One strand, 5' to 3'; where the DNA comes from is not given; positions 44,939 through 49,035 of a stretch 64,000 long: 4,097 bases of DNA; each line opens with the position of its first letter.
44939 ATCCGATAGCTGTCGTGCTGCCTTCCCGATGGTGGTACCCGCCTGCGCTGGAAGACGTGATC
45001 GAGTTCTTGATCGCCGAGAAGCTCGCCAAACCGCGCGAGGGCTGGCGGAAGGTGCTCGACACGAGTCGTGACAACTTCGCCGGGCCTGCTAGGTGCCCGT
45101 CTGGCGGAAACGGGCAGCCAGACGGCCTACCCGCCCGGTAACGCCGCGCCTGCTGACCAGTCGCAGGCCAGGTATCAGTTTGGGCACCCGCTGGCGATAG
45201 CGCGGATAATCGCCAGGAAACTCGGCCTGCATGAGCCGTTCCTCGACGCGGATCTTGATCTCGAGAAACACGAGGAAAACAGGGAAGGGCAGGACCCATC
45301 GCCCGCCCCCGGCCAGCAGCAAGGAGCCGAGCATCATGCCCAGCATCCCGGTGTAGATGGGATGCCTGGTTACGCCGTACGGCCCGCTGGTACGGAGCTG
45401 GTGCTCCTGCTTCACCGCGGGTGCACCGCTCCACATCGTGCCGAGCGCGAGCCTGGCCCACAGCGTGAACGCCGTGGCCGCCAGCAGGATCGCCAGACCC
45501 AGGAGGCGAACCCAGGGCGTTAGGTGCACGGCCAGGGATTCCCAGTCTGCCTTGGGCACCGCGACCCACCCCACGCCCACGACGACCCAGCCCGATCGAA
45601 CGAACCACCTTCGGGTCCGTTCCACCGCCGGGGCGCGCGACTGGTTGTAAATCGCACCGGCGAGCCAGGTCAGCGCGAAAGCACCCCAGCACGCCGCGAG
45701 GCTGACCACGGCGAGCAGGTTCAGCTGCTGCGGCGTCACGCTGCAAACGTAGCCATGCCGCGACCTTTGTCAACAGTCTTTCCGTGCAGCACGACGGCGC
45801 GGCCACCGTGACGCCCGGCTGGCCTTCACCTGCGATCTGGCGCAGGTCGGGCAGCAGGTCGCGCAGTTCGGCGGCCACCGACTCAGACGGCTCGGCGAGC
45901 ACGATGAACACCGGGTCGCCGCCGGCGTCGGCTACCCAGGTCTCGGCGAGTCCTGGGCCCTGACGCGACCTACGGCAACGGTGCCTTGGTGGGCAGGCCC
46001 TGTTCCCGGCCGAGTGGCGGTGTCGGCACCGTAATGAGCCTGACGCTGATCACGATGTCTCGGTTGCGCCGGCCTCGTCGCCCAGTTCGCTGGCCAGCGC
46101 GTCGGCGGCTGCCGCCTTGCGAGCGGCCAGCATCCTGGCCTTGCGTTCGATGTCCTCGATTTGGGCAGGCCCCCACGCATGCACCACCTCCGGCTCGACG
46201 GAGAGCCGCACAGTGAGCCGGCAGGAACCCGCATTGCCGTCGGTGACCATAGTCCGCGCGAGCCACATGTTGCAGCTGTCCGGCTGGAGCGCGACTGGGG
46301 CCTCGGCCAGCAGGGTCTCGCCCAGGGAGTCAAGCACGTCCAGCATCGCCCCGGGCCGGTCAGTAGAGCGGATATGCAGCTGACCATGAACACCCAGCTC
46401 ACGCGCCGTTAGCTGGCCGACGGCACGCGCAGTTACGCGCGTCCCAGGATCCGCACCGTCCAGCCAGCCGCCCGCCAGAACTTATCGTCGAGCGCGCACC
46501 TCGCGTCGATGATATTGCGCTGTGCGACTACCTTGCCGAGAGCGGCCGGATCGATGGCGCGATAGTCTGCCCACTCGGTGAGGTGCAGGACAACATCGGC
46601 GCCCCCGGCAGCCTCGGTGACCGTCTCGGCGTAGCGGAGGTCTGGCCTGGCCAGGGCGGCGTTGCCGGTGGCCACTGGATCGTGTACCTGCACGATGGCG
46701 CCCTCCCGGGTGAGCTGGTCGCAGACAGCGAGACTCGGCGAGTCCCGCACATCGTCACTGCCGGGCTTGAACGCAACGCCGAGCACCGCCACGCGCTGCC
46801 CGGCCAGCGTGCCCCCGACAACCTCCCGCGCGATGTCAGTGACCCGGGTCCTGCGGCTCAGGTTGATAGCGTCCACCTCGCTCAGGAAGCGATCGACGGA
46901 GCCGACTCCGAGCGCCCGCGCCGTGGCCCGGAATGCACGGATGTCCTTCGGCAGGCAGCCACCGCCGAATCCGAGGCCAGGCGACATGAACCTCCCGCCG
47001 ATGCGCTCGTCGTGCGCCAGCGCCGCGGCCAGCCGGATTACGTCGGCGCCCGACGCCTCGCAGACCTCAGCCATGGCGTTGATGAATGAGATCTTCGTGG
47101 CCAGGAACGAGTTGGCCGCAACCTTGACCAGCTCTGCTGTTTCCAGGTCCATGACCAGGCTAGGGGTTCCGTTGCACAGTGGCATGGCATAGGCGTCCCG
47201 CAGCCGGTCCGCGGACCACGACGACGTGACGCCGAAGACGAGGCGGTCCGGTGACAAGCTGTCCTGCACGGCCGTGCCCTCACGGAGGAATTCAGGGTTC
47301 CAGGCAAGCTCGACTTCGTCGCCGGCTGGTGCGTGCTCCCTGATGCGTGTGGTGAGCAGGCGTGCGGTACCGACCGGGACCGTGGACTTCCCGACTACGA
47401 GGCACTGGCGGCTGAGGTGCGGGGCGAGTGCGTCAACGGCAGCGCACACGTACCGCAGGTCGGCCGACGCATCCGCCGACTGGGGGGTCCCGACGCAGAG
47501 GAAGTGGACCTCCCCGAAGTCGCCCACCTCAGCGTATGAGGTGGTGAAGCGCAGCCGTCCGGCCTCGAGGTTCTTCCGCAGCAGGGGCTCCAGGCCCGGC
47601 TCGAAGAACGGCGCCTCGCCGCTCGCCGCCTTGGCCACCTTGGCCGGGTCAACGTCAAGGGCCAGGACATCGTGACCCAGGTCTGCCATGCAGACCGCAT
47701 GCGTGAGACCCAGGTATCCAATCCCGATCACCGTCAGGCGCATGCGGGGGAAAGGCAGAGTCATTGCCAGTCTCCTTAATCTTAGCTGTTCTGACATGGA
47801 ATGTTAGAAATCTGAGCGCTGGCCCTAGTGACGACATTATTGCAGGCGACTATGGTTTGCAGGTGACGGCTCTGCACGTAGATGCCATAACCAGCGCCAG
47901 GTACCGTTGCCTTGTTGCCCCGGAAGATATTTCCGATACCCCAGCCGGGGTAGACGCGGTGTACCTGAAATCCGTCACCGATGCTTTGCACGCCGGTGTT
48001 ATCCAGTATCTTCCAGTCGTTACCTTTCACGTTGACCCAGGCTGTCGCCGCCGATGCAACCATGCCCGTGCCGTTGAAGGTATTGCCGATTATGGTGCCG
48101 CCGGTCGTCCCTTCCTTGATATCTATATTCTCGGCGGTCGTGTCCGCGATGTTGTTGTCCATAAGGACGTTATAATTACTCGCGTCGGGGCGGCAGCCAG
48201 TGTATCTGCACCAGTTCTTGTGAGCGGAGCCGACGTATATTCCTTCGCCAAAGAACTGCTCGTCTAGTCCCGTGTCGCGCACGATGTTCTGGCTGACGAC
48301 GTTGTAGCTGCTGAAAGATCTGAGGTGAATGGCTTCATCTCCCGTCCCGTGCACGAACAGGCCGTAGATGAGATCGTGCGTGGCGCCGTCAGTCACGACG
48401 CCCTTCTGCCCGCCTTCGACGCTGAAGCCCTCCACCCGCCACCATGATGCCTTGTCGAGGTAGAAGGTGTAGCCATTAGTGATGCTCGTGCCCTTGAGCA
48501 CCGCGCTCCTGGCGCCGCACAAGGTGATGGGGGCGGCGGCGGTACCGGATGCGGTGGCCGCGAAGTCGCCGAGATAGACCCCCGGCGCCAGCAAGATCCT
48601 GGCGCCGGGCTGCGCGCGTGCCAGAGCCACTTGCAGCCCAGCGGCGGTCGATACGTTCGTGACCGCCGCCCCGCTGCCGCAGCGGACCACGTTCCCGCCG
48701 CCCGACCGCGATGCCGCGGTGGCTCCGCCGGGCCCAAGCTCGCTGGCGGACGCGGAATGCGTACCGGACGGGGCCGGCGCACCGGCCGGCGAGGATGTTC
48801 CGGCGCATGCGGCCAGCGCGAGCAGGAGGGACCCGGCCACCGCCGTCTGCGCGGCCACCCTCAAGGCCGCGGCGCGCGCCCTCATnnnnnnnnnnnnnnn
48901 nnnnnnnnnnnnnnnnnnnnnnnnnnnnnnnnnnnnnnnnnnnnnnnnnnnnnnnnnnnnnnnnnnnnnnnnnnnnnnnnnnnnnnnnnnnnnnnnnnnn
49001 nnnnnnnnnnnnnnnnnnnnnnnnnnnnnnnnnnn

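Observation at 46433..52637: HAS-like processive GT2 + two beta-helix proteins + UDP-glucose dehydrogenase: a candidate glucuronate-containing exopolysaccharide system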

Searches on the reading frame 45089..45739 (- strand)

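Call 3: search_protein_families(library=pfam, proteins=[window:45089-45739:-], max_evalue=0.01)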
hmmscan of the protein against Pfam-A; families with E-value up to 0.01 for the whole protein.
window:45089-45739:- (216 aa): 2 families
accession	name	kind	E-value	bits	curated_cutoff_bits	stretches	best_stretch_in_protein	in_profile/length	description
PF04140.19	ICMT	-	2.6e-10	41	24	1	82-171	2-94/95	Isoprenylcysteine carboxyl methyltransferase (ICMT) family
PF04191.18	PEMT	-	5e-10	40.2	25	1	78-174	3-102/105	Phospholipid methyltransferase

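Call 4: search_protein_families(library=ncbifam, proteins=[window:45089-45739:-], max_evalue=0.01)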
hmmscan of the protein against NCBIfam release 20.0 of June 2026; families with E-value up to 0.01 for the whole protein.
window:45089-45739:- (216 aa): 3 families
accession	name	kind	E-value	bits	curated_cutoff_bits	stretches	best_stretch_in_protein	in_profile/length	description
NF040696.1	isopcys_mtase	equivalog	1.8e-18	67.1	160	1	33-191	32-189/190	protein-S-isoprenylcysteine O-methyltransferase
TIGR04571.1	LmtA_Leptospira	exception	2.2e-06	27.6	325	1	116-193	89-167/252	lipid A Kdo2 1-phosphate O-methyltransferase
NF045656.1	MeththiolMtaseMddA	equivalog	2.8e-05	23.5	270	1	76-190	124-238/238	methanethiol S-methyltransferase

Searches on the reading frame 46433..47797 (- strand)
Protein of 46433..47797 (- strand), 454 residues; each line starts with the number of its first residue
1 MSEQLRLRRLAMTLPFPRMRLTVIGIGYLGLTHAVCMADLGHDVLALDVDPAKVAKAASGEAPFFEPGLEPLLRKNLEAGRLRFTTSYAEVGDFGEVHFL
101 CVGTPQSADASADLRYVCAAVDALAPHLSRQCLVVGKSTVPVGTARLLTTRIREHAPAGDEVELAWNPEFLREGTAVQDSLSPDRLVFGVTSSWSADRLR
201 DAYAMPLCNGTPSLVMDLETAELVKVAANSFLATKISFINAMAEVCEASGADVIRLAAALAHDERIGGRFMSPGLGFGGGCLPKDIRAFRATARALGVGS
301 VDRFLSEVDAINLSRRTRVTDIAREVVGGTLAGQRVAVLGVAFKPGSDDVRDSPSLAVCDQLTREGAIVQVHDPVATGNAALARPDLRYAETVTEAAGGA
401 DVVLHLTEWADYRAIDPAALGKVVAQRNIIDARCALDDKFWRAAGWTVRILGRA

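Call 3: search_protein_families(library=pfam, proteins=[window:46433-47797:-], max_evalue=0.01)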
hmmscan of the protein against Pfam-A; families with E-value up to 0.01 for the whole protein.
window:46433-47797:- (454 aa): 5 families
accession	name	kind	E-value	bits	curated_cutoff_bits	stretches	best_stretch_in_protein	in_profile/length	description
PF03721.20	UDPG_MGDP_dh_N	-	1.8e-56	191.1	27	1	19-199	1-184/187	UDP-glucose/GDP-mannose dehydrogenase family, NAD binding domain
PF00984.24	UDPG_MGDP_dh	-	2.1e-29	101.9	25.4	1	219-312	1-92/94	UDP-glucose/GDP-mannose dehydrogenase family, central domain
PF03720.21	UDPG_MGDP_dh_C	-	3.2e-26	92.2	30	1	337-437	1-102/103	UDP-glucose/GDP-mannose dehydrogenase family, UDP binding domain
PF03446.21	NAD_binding_2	-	0.00015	22.3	21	1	21-155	2-110/161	NAD binding domain of 6-phosphogluconate dehydrogenase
PF02737.24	3HCDH_N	-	0.005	17.2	22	0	21-59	2-40/180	3-hydroxyacyl-CoA dehydrogenase, NAD binding domain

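Call 4: search_protein_families(library=ncbifam, proteins=[window:46433-47797:-], max_evalue=0.01)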
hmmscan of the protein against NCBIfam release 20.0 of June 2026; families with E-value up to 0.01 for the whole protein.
window:46433-47797:- (454 aa): 10 families
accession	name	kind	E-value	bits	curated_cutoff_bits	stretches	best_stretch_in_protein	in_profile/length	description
TIGR03026.1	NDP-sugDHase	subfamily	1.2e-121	406.4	189.8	1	19-433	1-412/413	nucleotide sugar dehydrogenase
NF047673.2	TeichurnBiosyTuaD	equivalog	8.1e-103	344.9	700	1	20-453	3-431/439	UDP-glucose 6-dehydrogenase TuaD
NF041297.1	UDPGDh_AglM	equivalog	1e-101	341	670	1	19-435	1-416/429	UDP-glucose 6-dehydrogenase AglM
NF040825.1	UDPMaNacDH_Arch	equivalog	1.4e-48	165.8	750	1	19-437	1-402/418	UDP-N-acetyl-D-mannosamine dehydrogenase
NF008286.0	PRK11064.1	equivalog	9e-44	149.7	459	1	20-432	5-415/420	UDP-N-acetyl-D-mannosamine dehydrogenase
NF011631.0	PRK15057.1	equivalog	6.1e-34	117.8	757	1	19-380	1-343/388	UDP-glucose 6-dehydrogenase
NF011729.0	PRK15182.1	equivalog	7.3e-09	34.9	592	1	19-376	7-357/425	Vi polysaccharide biosynthesis UDP-N-acetylglucosamine C-6 dehydrogenase TviB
TIGR03366.1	HpnZ_proposed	hypoth_equivalog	0.0023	17.2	328.1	1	20-59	158-198/315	putative phosphonate catabolism associated alcohol dehydrogenase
NF042925.1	FHMPC_DH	equivalog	0.0037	16.6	500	0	20-59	2-41/304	5-formyl-3-hydroxy-2-methylpyridine 4-carboxylate 5-dehydrogenase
NF004783.0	PRK06129.1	equivalog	0.0045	16.4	347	0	19-58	3-42/315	3-hydroxyacyl-CoA dehydrogenase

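Call 14: search_solved_structures(query=window:46433-47797:-, max_evalue=1e-10)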
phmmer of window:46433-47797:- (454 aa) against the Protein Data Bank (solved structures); distinct sequences matched with E-value up to 1e-10: 30.
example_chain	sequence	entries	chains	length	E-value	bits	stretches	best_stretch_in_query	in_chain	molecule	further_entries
3gg2_A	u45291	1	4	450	1.4e-95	324.1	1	20-434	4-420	Sugar dehydrogenase, UDP-glucose/GDP-mannose dehydrogenase family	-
4a7p_A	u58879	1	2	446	1.1e-87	298.1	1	19-433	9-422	UDP-GLUCOSE DEHYDROGENASE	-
2y0e_A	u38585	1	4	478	2.3e-83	283.8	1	18-439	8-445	UDP-GLUCOSE DEHYDROGENASE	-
2y0d_A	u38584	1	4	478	4.4e-82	279.6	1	18-439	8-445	UDP-GLUCOSE DEHYDROGENASE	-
2y0c_A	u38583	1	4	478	4.8e-82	279.5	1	18-439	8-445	UDP-GLUCOSE DEHYDROGENASE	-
3vtf_A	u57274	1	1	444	3.4e-76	260.2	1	20-446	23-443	UDP-glucose 6-dehydrogenase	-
1mfz_A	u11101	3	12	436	2.2e-50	175.1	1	19-373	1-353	GDP-mannose 6-dehydrogenase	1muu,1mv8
2q3e_A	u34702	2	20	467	2.3e-50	175.1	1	19-439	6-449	UDP-glucose 6-dehydrogenase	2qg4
5w4x_A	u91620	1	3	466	2.5e-50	175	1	19-439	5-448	UDP-glucose 6-dehydrogenase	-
3tdk_A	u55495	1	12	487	2.9e-50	174.7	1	19-438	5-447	UDP-glucose 6-dehydrogenase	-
5vr8_A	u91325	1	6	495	2.9e-50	174.7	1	19-438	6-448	UDP-glucose 6-dehydrogenase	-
4edf_A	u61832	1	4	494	3e-50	174.7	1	19-438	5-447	UDP-glucose 6-dehydrogenase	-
3prj_A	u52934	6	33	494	3.1e-50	174.7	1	19-438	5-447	UDP-glucose 6-dehydrogenase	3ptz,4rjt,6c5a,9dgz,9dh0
2o3j_A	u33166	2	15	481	3.5e-50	174.5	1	20-452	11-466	UDP-glucose 6-dehydrogenase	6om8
5tjh_A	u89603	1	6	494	4.3e-50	174.2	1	19-438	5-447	UDP-glucose 6-dehydrogenase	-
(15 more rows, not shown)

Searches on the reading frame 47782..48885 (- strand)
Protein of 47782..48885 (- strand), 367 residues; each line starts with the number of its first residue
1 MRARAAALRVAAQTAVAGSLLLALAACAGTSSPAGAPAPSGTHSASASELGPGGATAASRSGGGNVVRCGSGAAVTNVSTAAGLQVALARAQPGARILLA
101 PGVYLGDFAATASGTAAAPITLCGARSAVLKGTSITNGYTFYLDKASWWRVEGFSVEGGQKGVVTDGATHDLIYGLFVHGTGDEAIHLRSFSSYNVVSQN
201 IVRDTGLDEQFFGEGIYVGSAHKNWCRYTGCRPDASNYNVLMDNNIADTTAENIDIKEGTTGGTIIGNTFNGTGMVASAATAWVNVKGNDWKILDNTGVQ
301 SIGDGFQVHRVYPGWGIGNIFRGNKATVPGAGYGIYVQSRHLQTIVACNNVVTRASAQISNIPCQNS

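Call 3: search_protein_families(library=pfam, proteins=[window:47782-48885:-], max_evalue=0.01)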
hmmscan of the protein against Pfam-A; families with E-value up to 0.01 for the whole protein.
window:47782-48885:- (367 aa): 1 family
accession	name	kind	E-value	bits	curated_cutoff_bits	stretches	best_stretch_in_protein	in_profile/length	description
PF13229.12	Beta_helix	-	1.9e-07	31.3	25.9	1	125-231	31-132/158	Right handed beta helix region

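Call 4: search_protein_families(library=ncbifam, proteins=[window:47782-48885:-], max_evalue=0.01)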
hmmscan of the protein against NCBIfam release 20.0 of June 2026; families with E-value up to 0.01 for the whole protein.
window:47782-48885:- (367 aa): 1 family
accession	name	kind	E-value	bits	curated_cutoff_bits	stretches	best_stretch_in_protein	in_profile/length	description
TIGR04247.1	NosD_copper_fam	subfamily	2.9e-06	26.1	300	1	84-160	1-68/377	nitrous oxide reductase family maturation protein NosD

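Call 7: search_solved_structures(query=window:47782-48885:-, max_evalue=1)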
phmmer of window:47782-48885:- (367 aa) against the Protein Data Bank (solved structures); distinct sequences matched with E-value up to 1: 4.
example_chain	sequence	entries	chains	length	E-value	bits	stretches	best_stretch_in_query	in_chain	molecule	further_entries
6kfn_A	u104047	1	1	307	1.7e-45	159.1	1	77-329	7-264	alginate lyase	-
4nby_A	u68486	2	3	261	0.26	13.8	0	264-319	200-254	Cell wall-binding repeat protein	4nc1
2g7c_A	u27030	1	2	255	0.33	13.5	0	264-319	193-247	Toxin A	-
4nc0_A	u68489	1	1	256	0.37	13.3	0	264-319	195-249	Cell wall-binding repeat protein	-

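Call 15: search_solved_structures(query=window:47782-48885:-, max_evalue=0.001, show_alignments=1)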
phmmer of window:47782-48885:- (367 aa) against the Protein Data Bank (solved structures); distinct sequences matched with E-value up to 0.001: 1.
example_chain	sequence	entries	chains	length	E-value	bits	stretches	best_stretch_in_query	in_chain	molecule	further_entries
6kfn_A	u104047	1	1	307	1.7e-45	159.1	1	77-329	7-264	alginate lyase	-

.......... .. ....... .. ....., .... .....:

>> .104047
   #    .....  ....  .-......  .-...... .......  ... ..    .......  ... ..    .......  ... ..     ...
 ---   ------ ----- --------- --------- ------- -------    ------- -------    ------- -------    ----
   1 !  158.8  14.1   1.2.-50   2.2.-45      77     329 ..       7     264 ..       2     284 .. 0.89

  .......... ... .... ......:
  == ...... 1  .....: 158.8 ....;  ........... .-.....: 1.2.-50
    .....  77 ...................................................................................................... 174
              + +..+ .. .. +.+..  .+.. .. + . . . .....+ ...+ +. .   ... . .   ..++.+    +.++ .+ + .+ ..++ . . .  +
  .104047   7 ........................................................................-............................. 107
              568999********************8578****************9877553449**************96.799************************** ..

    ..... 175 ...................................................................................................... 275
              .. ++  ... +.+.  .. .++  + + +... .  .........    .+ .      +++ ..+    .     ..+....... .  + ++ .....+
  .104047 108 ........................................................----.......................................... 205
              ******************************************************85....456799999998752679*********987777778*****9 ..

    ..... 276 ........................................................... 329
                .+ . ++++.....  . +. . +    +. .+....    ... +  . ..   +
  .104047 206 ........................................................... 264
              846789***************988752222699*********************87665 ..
